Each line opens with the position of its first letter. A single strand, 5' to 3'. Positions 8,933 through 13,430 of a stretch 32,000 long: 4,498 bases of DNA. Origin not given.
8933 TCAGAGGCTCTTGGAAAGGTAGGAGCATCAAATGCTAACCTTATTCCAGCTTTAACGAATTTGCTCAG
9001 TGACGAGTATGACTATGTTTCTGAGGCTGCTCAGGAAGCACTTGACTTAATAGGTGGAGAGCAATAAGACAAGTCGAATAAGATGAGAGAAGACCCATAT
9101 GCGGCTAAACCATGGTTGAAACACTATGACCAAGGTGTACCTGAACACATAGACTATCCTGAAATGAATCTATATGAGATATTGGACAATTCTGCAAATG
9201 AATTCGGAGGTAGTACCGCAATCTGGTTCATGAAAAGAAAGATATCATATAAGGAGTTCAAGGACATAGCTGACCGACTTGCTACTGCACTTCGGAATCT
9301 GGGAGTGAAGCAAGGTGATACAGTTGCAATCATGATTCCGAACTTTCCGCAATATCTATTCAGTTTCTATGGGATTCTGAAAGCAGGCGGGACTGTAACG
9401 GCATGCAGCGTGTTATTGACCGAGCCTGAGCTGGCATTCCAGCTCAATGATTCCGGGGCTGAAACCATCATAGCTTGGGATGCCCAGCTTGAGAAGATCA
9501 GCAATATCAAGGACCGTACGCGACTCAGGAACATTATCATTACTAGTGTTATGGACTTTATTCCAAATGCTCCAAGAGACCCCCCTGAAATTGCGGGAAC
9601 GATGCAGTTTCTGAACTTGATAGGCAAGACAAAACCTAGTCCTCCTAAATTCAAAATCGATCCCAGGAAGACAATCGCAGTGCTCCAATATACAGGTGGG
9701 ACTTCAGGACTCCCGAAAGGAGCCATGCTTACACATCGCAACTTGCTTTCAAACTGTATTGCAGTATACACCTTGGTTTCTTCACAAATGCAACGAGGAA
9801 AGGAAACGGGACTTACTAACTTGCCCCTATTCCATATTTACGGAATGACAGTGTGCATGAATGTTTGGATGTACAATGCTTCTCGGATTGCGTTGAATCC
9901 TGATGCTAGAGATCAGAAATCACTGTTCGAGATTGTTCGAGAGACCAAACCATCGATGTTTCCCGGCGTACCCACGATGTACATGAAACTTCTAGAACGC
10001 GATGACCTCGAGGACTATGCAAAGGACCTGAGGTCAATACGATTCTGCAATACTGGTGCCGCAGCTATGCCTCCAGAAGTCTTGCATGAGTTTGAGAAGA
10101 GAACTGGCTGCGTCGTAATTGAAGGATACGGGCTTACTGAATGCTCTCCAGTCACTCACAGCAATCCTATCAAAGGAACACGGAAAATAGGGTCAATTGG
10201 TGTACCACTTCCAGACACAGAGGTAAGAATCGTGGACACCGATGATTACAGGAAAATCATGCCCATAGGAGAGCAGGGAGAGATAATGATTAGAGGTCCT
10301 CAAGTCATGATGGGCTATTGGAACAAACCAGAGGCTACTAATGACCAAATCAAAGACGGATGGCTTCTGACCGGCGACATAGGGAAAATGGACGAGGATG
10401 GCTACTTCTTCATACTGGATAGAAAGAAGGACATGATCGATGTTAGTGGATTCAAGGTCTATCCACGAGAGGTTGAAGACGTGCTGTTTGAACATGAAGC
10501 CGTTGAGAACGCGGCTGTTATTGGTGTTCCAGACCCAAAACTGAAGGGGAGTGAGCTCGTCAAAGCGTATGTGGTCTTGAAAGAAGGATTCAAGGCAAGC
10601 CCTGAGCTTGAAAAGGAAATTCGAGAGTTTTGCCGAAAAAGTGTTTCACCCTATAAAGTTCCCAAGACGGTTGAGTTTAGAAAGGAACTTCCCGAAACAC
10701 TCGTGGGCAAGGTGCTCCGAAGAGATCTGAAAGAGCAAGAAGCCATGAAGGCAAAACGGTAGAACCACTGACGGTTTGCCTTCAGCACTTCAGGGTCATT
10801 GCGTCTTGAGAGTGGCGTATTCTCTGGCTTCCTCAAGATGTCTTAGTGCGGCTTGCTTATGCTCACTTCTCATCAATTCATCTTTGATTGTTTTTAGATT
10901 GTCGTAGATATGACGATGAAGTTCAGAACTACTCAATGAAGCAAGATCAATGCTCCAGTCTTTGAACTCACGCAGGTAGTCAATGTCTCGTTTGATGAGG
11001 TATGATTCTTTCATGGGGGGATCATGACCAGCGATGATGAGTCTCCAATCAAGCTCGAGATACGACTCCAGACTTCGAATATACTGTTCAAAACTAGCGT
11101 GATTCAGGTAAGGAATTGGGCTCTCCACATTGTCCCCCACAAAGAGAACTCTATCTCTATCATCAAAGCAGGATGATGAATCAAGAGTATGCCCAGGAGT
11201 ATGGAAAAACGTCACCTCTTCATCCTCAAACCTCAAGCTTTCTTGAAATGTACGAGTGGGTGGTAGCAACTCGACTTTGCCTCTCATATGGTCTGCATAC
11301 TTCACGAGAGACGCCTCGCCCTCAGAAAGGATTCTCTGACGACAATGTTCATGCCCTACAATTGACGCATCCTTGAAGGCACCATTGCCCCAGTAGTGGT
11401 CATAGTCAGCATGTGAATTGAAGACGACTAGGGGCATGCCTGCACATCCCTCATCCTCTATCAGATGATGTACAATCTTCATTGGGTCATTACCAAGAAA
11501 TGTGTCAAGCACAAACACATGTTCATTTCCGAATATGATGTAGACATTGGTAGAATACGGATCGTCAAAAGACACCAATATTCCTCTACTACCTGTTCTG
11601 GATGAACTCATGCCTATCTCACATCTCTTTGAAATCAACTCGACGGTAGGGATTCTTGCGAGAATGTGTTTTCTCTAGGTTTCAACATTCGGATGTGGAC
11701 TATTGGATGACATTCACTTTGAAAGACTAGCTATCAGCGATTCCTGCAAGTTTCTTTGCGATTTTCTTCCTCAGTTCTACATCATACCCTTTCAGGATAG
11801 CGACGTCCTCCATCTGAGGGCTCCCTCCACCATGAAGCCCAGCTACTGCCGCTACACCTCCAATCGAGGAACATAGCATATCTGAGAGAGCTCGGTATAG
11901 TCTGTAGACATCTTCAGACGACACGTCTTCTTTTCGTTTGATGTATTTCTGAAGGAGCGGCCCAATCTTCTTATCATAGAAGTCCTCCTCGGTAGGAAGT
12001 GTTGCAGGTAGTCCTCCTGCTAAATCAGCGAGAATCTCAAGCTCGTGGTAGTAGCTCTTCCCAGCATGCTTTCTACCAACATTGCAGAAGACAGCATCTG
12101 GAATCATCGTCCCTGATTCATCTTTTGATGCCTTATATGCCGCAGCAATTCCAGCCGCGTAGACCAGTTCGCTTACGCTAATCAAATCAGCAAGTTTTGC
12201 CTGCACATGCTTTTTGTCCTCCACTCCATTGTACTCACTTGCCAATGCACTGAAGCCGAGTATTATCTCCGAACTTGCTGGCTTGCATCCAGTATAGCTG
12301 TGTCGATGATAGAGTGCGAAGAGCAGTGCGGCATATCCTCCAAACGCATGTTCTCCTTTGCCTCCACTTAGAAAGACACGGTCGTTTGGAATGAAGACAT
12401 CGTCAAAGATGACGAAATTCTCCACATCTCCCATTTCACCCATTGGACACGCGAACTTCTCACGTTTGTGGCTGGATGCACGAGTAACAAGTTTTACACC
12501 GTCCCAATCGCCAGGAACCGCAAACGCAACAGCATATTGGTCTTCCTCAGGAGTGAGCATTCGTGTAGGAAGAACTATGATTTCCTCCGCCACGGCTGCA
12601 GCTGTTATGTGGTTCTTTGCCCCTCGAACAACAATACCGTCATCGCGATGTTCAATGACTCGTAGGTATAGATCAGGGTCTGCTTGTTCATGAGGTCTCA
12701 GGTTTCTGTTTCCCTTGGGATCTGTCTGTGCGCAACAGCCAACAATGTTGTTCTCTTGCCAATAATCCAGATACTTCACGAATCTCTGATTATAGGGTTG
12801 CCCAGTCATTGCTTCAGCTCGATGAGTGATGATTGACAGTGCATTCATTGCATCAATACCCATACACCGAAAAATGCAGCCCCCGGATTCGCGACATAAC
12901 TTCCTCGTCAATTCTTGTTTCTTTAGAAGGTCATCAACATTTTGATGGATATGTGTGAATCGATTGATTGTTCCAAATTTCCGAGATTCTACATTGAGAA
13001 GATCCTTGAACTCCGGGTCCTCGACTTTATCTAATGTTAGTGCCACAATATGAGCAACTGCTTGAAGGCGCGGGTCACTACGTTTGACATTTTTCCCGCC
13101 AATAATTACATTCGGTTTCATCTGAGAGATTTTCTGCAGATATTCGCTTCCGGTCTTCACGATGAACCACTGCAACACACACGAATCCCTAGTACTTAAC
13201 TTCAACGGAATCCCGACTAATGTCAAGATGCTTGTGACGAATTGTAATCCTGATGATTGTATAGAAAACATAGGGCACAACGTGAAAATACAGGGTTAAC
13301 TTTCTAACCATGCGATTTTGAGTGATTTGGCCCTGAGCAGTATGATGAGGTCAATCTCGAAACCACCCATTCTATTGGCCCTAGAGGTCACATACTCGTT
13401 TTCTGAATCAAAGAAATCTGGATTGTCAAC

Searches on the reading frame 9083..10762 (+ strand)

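Call 78: search_protein_families(library=pfam, proteins=[window:9083-10762:+], max_evalue=0.00001)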
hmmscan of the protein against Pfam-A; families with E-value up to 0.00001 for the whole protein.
window:9083-10762:+ (559 aa): 2 families
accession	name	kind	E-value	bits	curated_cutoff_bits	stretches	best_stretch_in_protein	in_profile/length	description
PF00501.34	AMP-binding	-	1.6e-94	317.3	29.9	1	35-413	2-384/384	AMP-binding enzyme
PF13193.12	AMP-binding_C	-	1.2e-21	77.9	24.5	1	463-543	1-76/76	AMP-binding enzyme C-terminal domain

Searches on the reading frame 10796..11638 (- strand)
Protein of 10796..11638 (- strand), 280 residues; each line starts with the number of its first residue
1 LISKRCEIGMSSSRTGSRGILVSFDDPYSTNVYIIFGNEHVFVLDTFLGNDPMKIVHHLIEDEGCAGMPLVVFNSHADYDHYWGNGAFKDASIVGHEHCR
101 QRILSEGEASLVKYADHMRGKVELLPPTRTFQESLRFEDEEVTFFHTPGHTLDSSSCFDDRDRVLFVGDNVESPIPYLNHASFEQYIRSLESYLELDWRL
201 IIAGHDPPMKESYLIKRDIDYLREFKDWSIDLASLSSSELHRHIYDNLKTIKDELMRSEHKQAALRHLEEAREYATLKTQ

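Call 78: search_protein_families(library=pfam, proteins=[window:10796-11638:-], max_evalue=0.00001)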
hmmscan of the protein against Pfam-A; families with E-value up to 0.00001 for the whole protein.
window:10796-11638:- (280 aa): 1 family
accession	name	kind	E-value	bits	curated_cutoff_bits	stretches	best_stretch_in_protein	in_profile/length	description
PF00753.33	Lactamase_B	-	4.7e-24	85.8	22.7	1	26-205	2-196/196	Metallo-beta-lactamase superfamily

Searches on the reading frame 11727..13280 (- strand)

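Call 78: search_protein_families(library=pfam, proteins=[window:11727-13280:-], max_evalue=0.00001)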
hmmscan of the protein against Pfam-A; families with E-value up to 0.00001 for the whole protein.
window:11727-13280:- (517 aa): 2 families
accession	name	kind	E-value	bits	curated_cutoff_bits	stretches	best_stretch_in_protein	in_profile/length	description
PF11794.13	HpaB_N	-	4.4e-83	279.4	35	1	43-304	1-270/270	4-hydroxyphenylacetate 3-hydroxylase N terminal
PF03241.18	HpaB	-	2.4e-60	203.6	25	1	320-513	7-202/202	4-hydroxyphenylacetate 3-hydroxylase C terminal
